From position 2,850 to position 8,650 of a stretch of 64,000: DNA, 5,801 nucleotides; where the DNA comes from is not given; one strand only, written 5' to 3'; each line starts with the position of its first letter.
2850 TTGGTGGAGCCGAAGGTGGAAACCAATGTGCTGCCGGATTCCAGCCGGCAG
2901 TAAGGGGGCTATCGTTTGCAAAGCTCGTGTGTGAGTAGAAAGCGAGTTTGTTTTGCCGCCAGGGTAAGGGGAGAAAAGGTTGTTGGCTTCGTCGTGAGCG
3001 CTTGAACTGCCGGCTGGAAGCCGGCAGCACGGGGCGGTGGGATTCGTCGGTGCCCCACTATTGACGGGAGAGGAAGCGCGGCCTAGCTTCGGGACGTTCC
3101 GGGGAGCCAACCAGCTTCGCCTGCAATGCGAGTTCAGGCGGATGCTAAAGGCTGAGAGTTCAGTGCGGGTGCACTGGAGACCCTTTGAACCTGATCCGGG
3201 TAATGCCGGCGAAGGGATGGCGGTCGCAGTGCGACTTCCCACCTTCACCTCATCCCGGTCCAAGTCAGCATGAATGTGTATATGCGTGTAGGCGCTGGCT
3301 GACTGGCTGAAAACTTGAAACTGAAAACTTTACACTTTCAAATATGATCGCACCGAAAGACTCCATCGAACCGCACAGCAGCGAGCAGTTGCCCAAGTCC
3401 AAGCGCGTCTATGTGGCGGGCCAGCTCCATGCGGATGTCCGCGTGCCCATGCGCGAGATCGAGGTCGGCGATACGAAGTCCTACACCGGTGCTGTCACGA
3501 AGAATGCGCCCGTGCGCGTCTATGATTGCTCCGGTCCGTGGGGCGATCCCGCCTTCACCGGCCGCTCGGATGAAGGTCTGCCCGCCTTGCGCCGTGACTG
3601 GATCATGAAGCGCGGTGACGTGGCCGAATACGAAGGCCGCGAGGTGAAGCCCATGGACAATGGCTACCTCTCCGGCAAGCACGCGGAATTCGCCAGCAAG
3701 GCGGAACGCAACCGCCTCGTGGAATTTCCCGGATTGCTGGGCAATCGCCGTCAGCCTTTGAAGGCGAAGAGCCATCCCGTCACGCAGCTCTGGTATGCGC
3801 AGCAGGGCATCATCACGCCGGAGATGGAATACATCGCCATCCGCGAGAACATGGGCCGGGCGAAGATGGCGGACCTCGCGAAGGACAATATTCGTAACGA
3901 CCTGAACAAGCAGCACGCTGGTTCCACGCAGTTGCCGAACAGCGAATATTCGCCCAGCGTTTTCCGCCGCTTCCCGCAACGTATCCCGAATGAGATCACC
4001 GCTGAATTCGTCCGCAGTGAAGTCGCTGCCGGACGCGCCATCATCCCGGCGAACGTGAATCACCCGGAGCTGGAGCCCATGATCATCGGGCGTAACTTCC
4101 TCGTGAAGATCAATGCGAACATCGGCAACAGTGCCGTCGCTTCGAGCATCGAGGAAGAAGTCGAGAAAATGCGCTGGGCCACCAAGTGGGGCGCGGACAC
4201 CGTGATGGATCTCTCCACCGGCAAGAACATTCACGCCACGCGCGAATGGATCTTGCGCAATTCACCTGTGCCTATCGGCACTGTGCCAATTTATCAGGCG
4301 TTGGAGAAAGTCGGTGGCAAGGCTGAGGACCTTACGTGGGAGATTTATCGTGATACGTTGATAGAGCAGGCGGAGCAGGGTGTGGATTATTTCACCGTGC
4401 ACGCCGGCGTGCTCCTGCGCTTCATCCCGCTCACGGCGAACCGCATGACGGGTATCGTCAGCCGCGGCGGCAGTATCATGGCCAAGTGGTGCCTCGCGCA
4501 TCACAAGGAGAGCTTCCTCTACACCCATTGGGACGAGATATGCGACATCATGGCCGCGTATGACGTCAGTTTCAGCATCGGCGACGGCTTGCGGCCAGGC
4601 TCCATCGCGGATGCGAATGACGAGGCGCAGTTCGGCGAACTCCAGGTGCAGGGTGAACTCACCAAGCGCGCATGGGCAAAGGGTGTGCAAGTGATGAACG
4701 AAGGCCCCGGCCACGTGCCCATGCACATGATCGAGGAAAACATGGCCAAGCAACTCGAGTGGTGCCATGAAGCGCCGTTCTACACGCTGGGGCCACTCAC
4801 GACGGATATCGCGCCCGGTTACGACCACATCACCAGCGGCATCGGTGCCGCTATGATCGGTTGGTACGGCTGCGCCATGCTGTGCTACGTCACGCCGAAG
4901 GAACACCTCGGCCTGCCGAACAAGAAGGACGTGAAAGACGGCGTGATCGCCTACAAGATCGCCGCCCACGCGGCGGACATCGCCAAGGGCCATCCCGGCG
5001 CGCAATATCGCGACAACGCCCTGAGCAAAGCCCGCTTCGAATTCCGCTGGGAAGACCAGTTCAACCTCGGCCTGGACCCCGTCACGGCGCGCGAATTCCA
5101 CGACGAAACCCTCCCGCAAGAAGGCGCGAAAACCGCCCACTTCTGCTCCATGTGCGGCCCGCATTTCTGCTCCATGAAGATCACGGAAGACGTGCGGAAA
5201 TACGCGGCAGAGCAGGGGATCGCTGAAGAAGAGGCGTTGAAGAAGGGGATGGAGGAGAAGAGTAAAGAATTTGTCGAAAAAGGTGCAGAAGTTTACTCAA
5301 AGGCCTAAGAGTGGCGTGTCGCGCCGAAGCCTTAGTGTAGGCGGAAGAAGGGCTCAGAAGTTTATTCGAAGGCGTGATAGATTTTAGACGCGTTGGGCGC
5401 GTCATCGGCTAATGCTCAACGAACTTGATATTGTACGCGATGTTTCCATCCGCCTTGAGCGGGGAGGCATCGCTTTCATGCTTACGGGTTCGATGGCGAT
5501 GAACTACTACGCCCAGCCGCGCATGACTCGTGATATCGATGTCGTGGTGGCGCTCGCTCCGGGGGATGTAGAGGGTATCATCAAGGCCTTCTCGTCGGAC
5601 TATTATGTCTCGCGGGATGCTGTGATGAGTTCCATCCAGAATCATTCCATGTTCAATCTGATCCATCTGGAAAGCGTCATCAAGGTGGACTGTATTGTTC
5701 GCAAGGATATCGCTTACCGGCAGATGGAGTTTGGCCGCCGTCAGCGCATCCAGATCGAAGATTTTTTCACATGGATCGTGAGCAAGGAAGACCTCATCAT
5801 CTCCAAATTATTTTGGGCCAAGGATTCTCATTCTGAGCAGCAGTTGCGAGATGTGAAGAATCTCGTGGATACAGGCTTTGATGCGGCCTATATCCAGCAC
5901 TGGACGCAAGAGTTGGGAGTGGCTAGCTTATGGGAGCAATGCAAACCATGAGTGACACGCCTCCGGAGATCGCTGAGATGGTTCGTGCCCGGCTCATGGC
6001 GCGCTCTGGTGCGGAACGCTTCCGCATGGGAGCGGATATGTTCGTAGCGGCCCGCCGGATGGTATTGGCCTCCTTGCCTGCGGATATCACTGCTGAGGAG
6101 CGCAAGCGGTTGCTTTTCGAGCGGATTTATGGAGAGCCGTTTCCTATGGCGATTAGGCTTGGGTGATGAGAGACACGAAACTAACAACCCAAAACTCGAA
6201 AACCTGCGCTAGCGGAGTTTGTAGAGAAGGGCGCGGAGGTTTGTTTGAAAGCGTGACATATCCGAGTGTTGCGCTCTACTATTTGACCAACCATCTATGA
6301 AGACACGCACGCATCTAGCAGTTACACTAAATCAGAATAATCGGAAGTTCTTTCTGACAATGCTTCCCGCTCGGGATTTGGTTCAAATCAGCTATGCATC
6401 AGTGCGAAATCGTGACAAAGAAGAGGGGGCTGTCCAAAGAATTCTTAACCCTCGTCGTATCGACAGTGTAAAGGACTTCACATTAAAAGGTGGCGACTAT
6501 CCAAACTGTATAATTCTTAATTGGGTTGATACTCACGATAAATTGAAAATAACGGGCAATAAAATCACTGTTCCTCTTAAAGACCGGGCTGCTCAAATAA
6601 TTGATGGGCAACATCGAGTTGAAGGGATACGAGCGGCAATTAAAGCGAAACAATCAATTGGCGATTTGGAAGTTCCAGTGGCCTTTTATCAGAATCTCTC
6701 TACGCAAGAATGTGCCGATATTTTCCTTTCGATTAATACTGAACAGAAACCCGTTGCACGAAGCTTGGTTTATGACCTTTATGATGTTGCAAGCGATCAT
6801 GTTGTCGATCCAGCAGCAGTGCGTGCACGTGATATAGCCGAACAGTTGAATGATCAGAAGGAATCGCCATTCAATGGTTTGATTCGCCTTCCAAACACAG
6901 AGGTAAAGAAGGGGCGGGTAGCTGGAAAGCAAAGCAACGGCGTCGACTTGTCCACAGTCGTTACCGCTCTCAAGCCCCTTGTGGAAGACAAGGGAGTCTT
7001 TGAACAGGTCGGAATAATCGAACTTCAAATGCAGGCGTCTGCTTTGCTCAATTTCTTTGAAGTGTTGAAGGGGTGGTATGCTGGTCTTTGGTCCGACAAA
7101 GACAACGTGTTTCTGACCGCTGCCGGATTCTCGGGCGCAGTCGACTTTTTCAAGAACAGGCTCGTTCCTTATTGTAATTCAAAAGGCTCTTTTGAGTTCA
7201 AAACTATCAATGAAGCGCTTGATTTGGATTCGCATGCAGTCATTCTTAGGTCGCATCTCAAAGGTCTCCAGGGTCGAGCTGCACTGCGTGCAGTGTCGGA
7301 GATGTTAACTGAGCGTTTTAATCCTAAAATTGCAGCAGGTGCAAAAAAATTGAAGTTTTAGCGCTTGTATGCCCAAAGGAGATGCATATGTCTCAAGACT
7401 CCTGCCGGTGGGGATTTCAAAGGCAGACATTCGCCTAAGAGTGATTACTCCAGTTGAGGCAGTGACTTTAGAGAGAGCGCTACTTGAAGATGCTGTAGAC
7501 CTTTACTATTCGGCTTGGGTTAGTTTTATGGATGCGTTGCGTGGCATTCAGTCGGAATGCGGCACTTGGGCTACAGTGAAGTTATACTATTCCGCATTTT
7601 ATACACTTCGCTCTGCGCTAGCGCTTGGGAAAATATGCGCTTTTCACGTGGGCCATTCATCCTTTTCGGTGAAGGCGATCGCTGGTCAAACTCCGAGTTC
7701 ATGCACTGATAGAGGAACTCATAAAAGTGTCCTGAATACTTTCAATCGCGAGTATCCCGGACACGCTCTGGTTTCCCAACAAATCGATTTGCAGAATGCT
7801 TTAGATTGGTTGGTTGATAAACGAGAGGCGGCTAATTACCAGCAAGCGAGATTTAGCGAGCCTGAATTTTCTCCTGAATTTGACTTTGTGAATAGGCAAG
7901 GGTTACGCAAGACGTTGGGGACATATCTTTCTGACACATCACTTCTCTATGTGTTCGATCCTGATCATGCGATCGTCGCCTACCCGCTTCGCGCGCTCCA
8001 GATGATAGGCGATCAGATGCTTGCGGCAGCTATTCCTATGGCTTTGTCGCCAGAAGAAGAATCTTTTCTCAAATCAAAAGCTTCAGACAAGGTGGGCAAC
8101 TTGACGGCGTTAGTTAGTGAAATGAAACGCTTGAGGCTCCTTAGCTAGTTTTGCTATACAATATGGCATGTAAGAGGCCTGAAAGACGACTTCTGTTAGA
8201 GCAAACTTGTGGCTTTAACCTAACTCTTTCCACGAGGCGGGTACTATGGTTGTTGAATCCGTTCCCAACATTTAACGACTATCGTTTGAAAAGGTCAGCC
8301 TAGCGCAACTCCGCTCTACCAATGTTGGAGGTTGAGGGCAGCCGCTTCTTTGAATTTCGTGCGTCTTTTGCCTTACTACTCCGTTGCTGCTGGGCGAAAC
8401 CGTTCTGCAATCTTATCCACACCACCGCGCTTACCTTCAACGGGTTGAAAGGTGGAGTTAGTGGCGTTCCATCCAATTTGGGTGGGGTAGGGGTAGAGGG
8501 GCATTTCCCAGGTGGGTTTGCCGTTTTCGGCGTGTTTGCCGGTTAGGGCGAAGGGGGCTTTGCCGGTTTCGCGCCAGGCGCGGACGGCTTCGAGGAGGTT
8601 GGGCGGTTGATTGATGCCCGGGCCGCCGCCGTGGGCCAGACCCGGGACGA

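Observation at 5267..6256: Three versions of the thiC 3-prime coding end: scars of serial integration into thiC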

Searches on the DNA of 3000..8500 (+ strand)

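Call 22: search_rna_families(source=window, start=3000, end=8500, threshold=evalue, max_evalue=5, show_alignments=3)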
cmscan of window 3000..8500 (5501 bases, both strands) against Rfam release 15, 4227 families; matches with E-value up to 5: 1.
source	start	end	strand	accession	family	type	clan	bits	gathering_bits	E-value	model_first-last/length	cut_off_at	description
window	3090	3234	+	RF00059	TPP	Cis-reg; riboswitch;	-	54.2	54.3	6.7e-09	1-105/105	no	TPP riboswitch aptamer (THI element)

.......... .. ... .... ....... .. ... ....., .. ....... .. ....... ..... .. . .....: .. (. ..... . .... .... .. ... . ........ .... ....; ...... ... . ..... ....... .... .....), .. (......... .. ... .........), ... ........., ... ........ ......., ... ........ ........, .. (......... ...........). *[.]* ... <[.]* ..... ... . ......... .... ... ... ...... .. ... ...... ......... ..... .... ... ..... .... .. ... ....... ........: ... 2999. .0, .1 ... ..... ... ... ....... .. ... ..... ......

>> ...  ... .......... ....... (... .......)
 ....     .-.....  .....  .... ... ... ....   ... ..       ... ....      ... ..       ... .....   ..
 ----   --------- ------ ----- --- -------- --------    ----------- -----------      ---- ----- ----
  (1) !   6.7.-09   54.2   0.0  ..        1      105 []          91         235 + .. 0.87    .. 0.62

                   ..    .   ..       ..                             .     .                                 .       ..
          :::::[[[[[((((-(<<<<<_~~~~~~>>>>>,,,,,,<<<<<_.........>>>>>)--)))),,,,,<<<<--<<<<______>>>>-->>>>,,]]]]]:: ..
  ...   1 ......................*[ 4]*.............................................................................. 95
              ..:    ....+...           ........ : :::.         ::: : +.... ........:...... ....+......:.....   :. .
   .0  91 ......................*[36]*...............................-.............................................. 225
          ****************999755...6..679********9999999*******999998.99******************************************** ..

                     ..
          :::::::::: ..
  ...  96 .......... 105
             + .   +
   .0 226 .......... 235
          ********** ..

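Call 76: search_dna_similar(query=window:5309-6214:+, collection=plasmids, mode=distant, max_rows=10)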
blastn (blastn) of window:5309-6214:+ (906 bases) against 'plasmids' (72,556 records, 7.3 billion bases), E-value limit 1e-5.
No match.

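Call 77: search_dna_similar(query=window:5309-6214:+, collection=phages, mode=distant, max_rows=10)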
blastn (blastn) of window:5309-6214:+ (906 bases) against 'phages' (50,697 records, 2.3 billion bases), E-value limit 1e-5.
No match.
